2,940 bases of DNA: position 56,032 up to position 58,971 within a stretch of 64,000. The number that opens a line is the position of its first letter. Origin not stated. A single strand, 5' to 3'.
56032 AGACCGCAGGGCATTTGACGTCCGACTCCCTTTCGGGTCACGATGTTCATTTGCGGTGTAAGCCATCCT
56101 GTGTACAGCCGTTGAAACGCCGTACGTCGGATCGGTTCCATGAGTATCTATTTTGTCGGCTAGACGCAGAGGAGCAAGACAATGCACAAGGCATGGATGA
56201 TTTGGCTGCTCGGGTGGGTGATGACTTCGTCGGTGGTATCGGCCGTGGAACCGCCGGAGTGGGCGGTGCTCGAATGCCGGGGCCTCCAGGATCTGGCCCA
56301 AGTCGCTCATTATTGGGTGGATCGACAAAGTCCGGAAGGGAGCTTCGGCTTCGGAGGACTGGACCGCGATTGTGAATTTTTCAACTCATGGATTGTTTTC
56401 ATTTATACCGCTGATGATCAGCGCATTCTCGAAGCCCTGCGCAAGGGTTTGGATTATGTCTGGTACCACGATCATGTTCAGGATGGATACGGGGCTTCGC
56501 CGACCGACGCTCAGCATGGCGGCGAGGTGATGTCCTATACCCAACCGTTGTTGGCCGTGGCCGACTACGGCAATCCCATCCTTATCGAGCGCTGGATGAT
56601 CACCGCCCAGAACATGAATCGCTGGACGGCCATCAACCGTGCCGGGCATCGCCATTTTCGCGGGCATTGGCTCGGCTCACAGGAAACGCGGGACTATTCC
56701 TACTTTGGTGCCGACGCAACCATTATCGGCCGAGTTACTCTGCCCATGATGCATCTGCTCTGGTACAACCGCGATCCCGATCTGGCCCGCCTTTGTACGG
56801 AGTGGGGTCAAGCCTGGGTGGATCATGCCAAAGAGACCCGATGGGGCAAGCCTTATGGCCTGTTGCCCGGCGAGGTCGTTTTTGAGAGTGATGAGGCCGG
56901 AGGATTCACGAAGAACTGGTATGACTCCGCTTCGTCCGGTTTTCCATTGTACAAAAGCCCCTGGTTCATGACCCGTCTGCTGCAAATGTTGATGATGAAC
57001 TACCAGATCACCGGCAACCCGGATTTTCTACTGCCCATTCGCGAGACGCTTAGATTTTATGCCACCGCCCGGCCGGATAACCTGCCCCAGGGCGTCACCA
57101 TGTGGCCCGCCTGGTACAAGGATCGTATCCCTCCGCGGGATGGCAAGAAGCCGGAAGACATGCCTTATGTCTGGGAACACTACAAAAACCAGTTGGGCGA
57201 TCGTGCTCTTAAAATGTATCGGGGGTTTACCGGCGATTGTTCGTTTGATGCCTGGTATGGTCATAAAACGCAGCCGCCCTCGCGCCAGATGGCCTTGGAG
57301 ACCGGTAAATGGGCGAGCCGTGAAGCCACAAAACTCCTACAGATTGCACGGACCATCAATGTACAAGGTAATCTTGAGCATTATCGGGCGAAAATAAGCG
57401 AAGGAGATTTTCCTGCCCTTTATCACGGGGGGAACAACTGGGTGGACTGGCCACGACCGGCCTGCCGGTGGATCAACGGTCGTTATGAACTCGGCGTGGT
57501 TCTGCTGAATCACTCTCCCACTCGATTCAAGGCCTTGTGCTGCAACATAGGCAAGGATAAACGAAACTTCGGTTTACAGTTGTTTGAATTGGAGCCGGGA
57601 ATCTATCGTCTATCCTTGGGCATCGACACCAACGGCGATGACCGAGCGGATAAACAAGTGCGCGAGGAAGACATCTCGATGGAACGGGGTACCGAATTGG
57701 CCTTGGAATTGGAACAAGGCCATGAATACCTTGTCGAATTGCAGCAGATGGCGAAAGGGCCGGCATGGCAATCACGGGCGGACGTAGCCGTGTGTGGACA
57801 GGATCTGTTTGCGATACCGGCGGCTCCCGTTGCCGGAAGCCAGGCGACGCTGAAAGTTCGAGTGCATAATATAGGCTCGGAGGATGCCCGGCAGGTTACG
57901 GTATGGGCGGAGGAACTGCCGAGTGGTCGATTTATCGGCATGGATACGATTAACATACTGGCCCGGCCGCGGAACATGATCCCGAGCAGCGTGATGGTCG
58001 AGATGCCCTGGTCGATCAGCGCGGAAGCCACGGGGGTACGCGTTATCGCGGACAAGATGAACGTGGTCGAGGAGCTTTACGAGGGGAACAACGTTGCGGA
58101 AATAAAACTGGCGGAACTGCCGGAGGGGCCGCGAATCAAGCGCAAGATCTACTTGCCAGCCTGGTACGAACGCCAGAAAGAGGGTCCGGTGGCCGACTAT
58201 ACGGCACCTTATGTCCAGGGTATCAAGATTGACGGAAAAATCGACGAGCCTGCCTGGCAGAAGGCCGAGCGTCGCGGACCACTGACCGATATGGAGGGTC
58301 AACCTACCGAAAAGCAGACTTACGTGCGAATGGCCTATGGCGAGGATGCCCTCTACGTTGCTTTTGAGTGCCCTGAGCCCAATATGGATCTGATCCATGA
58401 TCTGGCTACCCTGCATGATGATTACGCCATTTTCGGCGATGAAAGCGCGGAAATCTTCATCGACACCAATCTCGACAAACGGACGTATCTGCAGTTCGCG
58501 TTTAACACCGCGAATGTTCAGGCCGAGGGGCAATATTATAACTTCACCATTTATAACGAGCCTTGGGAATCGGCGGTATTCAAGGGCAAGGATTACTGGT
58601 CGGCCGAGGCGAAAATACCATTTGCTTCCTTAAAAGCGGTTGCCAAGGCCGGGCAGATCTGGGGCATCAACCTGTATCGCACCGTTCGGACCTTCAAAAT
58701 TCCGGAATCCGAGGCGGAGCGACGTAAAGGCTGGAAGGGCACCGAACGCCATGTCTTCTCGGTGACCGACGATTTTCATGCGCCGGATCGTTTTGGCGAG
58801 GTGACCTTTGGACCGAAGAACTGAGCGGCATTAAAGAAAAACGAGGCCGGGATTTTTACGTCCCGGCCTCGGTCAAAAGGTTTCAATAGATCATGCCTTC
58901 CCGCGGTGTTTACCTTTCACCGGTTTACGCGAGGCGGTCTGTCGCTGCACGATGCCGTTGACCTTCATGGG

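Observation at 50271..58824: Triplicated ~880-aa secreted protein of unknown function with a diversified candidate active site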

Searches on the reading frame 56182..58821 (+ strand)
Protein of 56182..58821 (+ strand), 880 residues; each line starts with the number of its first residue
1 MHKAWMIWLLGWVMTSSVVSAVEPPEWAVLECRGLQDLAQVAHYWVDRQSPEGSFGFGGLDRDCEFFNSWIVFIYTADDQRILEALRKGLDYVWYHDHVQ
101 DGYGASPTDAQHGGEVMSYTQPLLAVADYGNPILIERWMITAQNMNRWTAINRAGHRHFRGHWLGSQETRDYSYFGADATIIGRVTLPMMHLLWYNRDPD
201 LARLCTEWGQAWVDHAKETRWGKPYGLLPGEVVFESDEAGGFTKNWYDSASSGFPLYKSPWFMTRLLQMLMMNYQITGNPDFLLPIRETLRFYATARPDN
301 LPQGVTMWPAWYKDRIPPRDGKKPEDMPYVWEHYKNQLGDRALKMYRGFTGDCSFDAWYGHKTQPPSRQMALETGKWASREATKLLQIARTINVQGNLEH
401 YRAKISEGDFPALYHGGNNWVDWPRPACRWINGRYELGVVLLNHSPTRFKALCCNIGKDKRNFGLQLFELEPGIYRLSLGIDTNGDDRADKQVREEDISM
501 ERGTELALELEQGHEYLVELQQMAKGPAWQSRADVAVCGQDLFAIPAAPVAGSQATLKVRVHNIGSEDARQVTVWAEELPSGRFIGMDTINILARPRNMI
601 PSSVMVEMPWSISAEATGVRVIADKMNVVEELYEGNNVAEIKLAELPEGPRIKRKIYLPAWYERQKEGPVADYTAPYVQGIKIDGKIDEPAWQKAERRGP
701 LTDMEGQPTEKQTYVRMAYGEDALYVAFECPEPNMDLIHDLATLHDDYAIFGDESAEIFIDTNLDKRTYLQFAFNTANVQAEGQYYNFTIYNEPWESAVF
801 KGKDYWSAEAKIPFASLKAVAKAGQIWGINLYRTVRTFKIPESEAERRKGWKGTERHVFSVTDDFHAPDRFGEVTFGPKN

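Call 4: search_protein_families(library=pfam, proteins=[window:56182-58821:+], max_evalue=0.1)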
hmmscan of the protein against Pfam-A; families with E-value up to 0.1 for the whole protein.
window:56182-58821:+ (880 aa): 2 families
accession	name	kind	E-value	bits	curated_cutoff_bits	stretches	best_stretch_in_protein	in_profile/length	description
PF06452.16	CBM9_1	-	3.5e-08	34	23.4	1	683-875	1-181/185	Carbohydrate family 9 binding domain-like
PF07705.17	CARDB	-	2.9e-06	27.8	22.7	1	544-639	10-99/101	CARDB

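Call 6: search_protein_families(library=ncbifam, proteins=[window:56182-58821:+], max_evalue=0.1)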
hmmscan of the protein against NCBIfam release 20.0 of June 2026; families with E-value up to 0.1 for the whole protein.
window:56182-58821:+ (880 aa): 0 families
